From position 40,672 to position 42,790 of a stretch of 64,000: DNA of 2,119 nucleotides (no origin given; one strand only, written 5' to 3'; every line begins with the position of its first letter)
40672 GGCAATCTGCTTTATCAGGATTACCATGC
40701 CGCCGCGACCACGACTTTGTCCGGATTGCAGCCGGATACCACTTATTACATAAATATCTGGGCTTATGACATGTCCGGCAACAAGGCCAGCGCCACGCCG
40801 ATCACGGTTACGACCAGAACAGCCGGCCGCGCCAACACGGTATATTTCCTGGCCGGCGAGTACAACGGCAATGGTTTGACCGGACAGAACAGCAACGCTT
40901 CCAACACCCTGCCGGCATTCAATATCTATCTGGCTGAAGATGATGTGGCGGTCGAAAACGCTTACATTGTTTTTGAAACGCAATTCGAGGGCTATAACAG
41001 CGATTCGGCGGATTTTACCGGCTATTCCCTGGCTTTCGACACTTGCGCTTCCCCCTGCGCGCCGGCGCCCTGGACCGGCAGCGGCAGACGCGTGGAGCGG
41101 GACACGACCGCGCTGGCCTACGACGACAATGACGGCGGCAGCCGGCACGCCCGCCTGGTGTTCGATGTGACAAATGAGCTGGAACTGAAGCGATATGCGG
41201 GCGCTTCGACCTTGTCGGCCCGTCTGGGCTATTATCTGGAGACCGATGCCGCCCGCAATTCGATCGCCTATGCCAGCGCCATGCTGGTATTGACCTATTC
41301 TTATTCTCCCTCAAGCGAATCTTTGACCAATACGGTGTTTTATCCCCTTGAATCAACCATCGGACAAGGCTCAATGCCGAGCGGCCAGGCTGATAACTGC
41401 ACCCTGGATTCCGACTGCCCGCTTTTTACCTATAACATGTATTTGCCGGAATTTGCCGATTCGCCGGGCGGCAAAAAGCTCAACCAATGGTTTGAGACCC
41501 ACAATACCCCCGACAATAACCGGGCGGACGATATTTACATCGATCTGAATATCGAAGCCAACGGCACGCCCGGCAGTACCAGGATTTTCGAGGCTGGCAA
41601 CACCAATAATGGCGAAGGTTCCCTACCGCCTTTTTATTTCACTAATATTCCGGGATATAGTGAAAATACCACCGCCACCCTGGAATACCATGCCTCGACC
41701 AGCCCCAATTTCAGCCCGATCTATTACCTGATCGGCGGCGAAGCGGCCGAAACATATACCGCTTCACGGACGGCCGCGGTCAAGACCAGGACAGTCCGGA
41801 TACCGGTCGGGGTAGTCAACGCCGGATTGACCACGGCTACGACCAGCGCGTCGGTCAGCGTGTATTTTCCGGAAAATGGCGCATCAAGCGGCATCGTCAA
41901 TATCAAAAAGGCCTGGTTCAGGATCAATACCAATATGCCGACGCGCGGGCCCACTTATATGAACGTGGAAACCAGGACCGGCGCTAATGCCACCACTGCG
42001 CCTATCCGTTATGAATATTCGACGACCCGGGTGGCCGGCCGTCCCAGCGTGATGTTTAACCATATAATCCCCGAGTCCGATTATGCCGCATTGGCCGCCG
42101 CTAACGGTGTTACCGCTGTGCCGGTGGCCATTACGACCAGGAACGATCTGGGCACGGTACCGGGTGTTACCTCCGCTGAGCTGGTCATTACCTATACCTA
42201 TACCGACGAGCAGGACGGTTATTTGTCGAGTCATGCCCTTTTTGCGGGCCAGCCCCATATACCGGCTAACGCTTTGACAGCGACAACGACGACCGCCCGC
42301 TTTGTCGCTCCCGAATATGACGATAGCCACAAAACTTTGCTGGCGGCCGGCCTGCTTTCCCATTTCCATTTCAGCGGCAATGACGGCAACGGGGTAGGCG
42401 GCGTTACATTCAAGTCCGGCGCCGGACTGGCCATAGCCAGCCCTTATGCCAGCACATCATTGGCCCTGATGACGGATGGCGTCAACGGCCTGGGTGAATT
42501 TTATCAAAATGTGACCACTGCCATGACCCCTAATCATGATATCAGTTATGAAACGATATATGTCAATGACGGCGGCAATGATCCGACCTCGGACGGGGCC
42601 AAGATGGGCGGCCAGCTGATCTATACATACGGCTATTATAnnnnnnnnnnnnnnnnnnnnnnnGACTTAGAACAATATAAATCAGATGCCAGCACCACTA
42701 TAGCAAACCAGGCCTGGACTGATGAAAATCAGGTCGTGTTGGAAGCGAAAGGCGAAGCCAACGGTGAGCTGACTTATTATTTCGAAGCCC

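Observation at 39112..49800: Three ~3.56-kb super-repeats, each containing a ~600-aa array of domains I cannot assign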

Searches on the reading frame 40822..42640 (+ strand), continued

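Call 45: fold_search(model_id=the predicted structure, library=viral)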
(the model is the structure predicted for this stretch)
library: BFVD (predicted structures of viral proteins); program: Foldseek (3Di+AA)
matches with E <= 10: 1897; with E <= 0.001: 394
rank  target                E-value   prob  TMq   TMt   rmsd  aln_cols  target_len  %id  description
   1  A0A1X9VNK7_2          1.3e-15  1.00  0.18  0.15  26.3       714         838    9  Uncharacterized protein [Mimivirus AB-566-O17]
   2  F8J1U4                1.6e-13  1.00  0.15  0.10  32.2       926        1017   10  RNA2 polyprotein [Cucurbit mild mosaic virus]
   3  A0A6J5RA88            6.1e-12  1.00  0.20  0.27  20.7       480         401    9  Uncharacterized protein [uncultured Caudovirales phage]
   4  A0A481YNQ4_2          7.4e-12  1.00  0.17  0.11  30.5       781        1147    7  Collagen triple helix repeat protein [Pithovirus LCDPAC02]
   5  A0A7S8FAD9            9.6e-12  0.97  0.12  0.07  32.6       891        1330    8  Polyprotein 2 [Grapevine nepovirus A]
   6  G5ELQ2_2              2.5e-11  1.00  0.20  0.16  27.8       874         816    8  Polyprotein [Blueberry latent spherical virus]
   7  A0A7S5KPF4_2          2.8e-11  0.96  0.12  0.06  74.4       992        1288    7  Host specificity protein J [Bacteriophage DSS3_VP1]
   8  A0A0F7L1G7            4.2e-11  0.92  0.12  0.12  42.7       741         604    9  Uncharacterized protein [uncultured marine virus]
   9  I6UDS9                5.4e-11  1.00  0.14  0.16  21.5       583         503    9  Capsid protein (Fragment) [Tobacco ringspot virus]
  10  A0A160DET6            5.7e-11  0.97  0.13  0.12  32.1       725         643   10  Uncharacterized protein [Gordonia phage OneUp]
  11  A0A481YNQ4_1          1.3e-10  1.00  0.16  0.11  31.1       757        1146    8  Collagen triple helix repeat protein [Pithovirus LCDPAC02]
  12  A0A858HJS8            1.3e-10  0.97  0.14  0.09  30.6       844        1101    8  Polyprotein [Tobacco ringspot virus]
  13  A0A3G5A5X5            1.5e-10  1.00  0.15  0.21  20.7       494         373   12  Uncharacterized protein [Hyperionvirus sp.]
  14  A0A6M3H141            1.6e-10  0.85  0.11  0.05  76.6       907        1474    7  (no name in the UniProt tables at hand)
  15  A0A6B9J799            1.9e-10  0.98  0.14  0.11  29.0       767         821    8  Minor tail protein [Arthrobacter phage DrYang]
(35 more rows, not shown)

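Call 46: search_protein_families(library=ncbifam, proteins=[window:40822-42640:+], max_evalue=1)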
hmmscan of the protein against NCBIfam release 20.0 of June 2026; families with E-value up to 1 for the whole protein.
window:40822-42640:+ (606 aa): 0 families

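Call 47: search_protein_families(library=phrogs, proteins=[window:40822-42640:+], max_evalue=1)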
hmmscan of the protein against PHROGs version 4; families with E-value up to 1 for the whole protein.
window:40822-42640:+ (606 aa): 0 families

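Call 49: search_protein_families(library=pfam, proteins=[P0022, P0053, P0062, P0030, P0069, P0085, P0075], max_evalue=0.001)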
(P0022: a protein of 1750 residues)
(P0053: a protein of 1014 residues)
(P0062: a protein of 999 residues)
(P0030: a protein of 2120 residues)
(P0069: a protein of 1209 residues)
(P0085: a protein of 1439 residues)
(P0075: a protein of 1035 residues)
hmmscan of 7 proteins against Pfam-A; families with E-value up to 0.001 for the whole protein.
P0022 (1750 aa): 0 families

P0053 (1014 aa): 0 families

P0062 (999 aa): 0 families

P0030 (2120 aa): 5 families
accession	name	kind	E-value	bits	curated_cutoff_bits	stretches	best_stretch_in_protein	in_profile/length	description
PF00041.27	fn3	-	6.3e-11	42.8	25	1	1860-1955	2-82/84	Fibronectin type III domain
PF01835.25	MG2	-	1.9e-05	25.4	32.8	0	635-677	7-49/96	MG2 domain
PF23608.1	Ig_ILCR1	-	0.0002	21.9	27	0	1866-1944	11-88/114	ILCR1 Ig-like domain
PF25059.1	FN3_DSCAM-DSCAML_C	-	0.00024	21.8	39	0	1908-1957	32-80/89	DSCAM/DSCAML C-terminal Fn3-like domain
PF19077.6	Big_13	-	0.00039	21.3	27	0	1568-1607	62-101/102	Bacterial Ig-like domain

P0069 (1209 aa): 0 families

P0085 (1439 aa): 3 families
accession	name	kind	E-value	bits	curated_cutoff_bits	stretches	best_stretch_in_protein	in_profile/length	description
PF14522.11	Cytochrome_C7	-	4.3e-07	30.1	24.8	0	1259-1343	13-66/67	Cytochrome c7 and related cytochrome c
PF14537.11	Cytochrom_c3_2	-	5.1e-06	27.3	25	0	914-974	11-66/79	Cytochrome c3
PF09698.15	GSu_C4xC__C2xCH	-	0.00018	22.6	21.7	1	910-945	2-36/36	Geobacter CxxxxCH...CXXCH motif (GSu_C4xC__C2xCH)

P0075 (1035 aa): 0 families

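Call 63: find_related_loci(query=A2, collection=viral_contigs, flank=8000)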
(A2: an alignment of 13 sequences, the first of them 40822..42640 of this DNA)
Query A2 (606 aa) in viral_contigs; peptide patterns used: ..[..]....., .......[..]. (x = any residue, [..] = any of these).
15 stretches matched a pattern, but none encodes a relative of the query by tblastn (E <= 1e-3).

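Call 75: search_protein_families(library=pfam, alignment_id=A2, max_evalue=1)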
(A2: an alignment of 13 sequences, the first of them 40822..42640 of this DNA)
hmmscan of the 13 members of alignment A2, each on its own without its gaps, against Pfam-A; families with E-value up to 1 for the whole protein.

A. member 1, window:40822-42640:+ (606 aa): 0 families

B. families by the number of members that match (of 13 scanned): 4 families
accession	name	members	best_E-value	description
PF24910.1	Ig_SIBA-E_3rd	2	0.00038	Integrin beta-like protein A-E, third Ig-like domain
PF16146.10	DUF4854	1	0.013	Domain of unknown function (DUF4854)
PF14602.12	Hexapep_2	1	0.024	Hexapeptide repeat of succinyl-transferase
PF10860.13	DUF2661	1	0.26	Protein of unknown function (DUF2661)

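Call 79: find_encoding_contigs(protein=P0014, flank=10000, max_places=2)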
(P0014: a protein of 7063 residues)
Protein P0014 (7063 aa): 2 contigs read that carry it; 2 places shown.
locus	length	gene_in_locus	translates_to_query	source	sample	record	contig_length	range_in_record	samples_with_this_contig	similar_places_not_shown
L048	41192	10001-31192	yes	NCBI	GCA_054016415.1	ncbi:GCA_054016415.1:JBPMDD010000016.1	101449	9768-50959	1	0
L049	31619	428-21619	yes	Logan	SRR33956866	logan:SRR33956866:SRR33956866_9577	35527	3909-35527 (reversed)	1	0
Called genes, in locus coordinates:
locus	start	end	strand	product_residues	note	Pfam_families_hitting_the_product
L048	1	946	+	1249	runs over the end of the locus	PF02743:dCache_1, PF23846:Cache_WalK (faint), PF08447:PAS_3, PF13426:PAS_9, PF00989:PAS, PF13426:PAS_9 (weak), PF00512:HisKA, PF02518:HATPase_c, +3 more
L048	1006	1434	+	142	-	PF00072:Response_reg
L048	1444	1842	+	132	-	PF00072:Response_reg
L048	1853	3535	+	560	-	PF05157:MshEN, PF00437:T2SSE, PF13086:AAA_11 (weak)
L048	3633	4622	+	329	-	PF00482:T2SSF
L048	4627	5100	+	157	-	PF07963:N_methyl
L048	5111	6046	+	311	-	-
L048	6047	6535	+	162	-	PF07963:N_methyl (weak)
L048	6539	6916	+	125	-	-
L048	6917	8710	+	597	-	PF08239:SH3_3 (weak)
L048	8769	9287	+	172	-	PF07963:N_methyl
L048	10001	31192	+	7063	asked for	PF13385:Laminin_G_3, PF23376:Fn3_VIN3 (faint), PF10102:DUF2341 (weak), PF13385:Laminin_G_3 (weak), PF00041:fn3 (weak), PF10102:DUF2341, PF13385:Laminin_G_3, PF00041:fn3 (weak), +1 more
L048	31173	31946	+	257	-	-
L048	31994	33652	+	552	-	PF00041:fn3 (faint), PF16656:Pur_ac_phosph_N (weak), PF23376:Fn3_VIN3 (faint), PF28407:Ig_ANOS1 (faint), PF25059:FN3_DSCAM-DSCAML_C (faint), PF16656:Pur_ac_phosph_N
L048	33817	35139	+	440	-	PF00005:ABC_tran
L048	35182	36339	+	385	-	PF12704:MacB_PCD, PF02687:FtsX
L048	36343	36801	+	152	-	-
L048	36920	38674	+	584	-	-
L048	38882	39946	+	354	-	-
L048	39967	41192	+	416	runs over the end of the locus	PF00404:Dockerin_1 (weak)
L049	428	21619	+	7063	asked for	PF13385:Laminin_G_3, PF23376:Fn3_VIN3 (faint), PF10102:DUF2341 (weak), PF13385:Laminin_G_3 (weak), PF00041:fn3 (weak), PF10102:DUF2341, PF13385:Laminin_G_3, PF00041:fn3 (weak), +1 more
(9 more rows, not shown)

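Call 80: find_encoding_contigs(protein=P0017, flank=10000, max_places=2)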
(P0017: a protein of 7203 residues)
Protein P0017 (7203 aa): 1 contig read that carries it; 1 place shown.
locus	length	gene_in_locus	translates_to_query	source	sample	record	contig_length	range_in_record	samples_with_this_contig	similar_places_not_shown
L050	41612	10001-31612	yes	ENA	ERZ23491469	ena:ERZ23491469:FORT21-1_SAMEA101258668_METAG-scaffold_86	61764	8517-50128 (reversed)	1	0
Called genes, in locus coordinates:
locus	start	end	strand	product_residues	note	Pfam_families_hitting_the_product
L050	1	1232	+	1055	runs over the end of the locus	PF02743:dCache_1, PF22673:MCP-like_PDC_1, PF00672:HAMP, PF00512:HisKA, PF02518:HATPase_c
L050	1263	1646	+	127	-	PF00072:Response_reg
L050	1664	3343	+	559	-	PF05157:MshEN, PF00437:T2SSE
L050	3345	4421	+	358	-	PF00482:T2SSF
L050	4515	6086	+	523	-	PF11104:PilM_2, PF14450:FtsA, PF08239:SH3_3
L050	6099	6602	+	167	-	PF07963:N_methyl (weak)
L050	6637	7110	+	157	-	-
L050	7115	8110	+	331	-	-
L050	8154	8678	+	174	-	-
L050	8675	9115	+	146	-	-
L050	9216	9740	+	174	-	PF07963:N_methyl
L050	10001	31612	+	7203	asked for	PF13385:Laminin_G_3, PF10179:NDNF (faint), PF10102:DUF2341 (weak), PF13385:Laminin_G_3, PF10102:DUF2341, PF00041:fn3 (weak), PF21722:Gly_rich_2 (weak), PF13385:Laminin_G_3, +4 more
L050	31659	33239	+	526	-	PF16656:Pur_ac_phosph_N (weak), PF25059:FN3_DSCAM-DSCAML_C (faint), PF16656:Pur_ac_phosph_N (weak), PF00041:fn3 (weak)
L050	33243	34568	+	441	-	PF00005:ABC_tran, PF02463:SMC_N (faint)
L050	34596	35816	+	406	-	PF12704:MacB_PCD, PF02687:FtsX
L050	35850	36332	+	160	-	-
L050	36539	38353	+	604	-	-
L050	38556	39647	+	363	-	-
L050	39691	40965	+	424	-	PF00404:Dockerin_1 (faint)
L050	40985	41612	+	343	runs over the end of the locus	-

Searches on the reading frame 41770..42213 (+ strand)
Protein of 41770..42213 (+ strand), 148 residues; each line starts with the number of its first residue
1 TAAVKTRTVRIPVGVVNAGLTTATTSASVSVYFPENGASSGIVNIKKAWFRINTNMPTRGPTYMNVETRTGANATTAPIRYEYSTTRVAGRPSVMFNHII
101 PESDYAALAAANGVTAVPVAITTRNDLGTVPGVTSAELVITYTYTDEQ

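Call 58: predict_structure(alignment_id=A3)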
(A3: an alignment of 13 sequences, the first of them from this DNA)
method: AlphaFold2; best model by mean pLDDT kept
length: 148 residues; sequences in the alignment: 13
mean_pLDDT: 88.7   pTM: 0.85
mean pLDDT of the five models: 88.7, 87.7, 86.5, 86.4, 86.0
residues with pLDDT >= 90: 94; 70-90: 36; 50-70: 18; < 50: 0
segments of 3 or more residues with pLDDT < 50: none
pLDDT, mean of each block of 10 residues (from residue 1): 87 90 87 87 95 84 93 95 76 90 97 96 81 92 80
secondary structure, 60 per line:
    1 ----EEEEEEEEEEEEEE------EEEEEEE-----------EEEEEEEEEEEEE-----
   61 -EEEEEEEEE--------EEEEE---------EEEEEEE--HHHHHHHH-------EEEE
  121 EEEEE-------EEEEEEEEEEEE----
elements in order: E5-18 E25-31 E43-55 E62-70 E79-83 E93-99 H102-109 E117-125 E133-144

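Call 60: fold_search(model_id=the predicted structure, library=pdb)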
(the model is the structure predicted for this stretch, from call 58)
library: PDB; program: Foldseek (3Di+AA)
matches with E <= 10: 1586; with E <= 0.001: 12
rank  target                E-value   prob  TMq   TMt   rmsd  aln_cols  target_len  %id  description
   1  1f15_B                1.5e-04  1.00  0.42  0.35   7.0       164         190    7  CUCUMBER MOSAIC VIRUS (STRAIN FNY) (released 2000-06-21)
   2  7vrp_C                5.1e-04  1.00  0.40  0.18   8.9       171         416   13  Structure of infectious bursal disease virus Gx strain (released 2022-03-30)
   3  7vrn_I                6.3e-04  1.00  0.43  0.20   8.4       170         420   12  Structure of infectious bursal disease virus Gt strain (released 2022-03-30)
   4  7vrp_A                6.3e-04  1.00  0.41  0.19   9.2       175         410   12  Structure of infectious bursal disease virus Gx strain (released 2022-03-30)
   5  9fmt_D                7.0e-04  1.00  0.51  0.15   5.0       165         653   12  Cryo-EM structure of the BcsB hexameric crown from the E. coli cellulose secretion macrocomplex (released 2024-10-16)
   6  7vrn_L                7.4e-04  0.97  0.35  0.16  13.3       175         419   13  Structure of infectious bursal disease virus Gt strain (released 2022-03-30)
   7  7qx5                  8.6e-04  1.00  0.47  0.15   6.3       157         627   13  mosquitocidal Cry11Aa-Y449F determined at pH 7 from naturally-occurring nanocrystals by Serial femtosecond crystallograp (released 2022-07-27)
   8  1wcd                  8.6e-04  1.00  0.43  0.19   8.6       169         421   11  Crystal structure of IBDV T1 virus-like particle reveals a missing link in icosahedral viruses evolution (released 2005-04-05)
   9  6yg8_E                9.6e-04  1.00  0.52  0.17   6.4       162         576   10  Cryo-EM structure of a BcsB pentamer in the context of an assembled Bcs macrocomplex (released 2021-02-24)
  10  7vrp_J                9.6e-04  1.00  0.44  0.20   8.6       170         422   12  Structure of infectious bursal disease virus Gx strain (released 2022-03-30)
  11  1ddl_C                9.6e-04  1.00  0.42  0.37   7.9       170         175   15  DESMODIUM YELLOW MOTTLE TYMOVIRUS (released 2000-10-30)
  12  7vrp_I                9.6e-04  0.97  0.35  0.16  11.4       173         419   13  Structure of infectious bursal disease virus Gx strain (released 2022-03-30)
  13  9vvr_d                1.1e-03  0.99  0.37  0.10   7.5       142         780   10  Structure of the bacteriophage E1004 tail (released 2025-11-12)
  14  6za2_A                1.3e-03  1.00  0.39  0.09   6.9       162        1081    4  Crystal structure of dimeric latent PorU from Porphyromonas gingivalis (released 2021-09-29)
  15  9fmt_A                1.4e-03  1.00  0.48  0.15   5.6       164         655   11  Cryo-EM structure of the BcsB hexameric crown from the E. coli cellulose secretion macrocomplex (released 2024-10-16)
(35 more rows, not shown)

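Call 74: search_solved_structures(query=A3, max_evalue=10)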
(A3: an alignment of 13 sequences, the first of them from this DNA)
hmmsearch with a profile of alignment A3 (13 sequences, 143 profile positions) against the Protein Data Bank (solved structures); distinct sequences matched with E-value up to 10: 0.
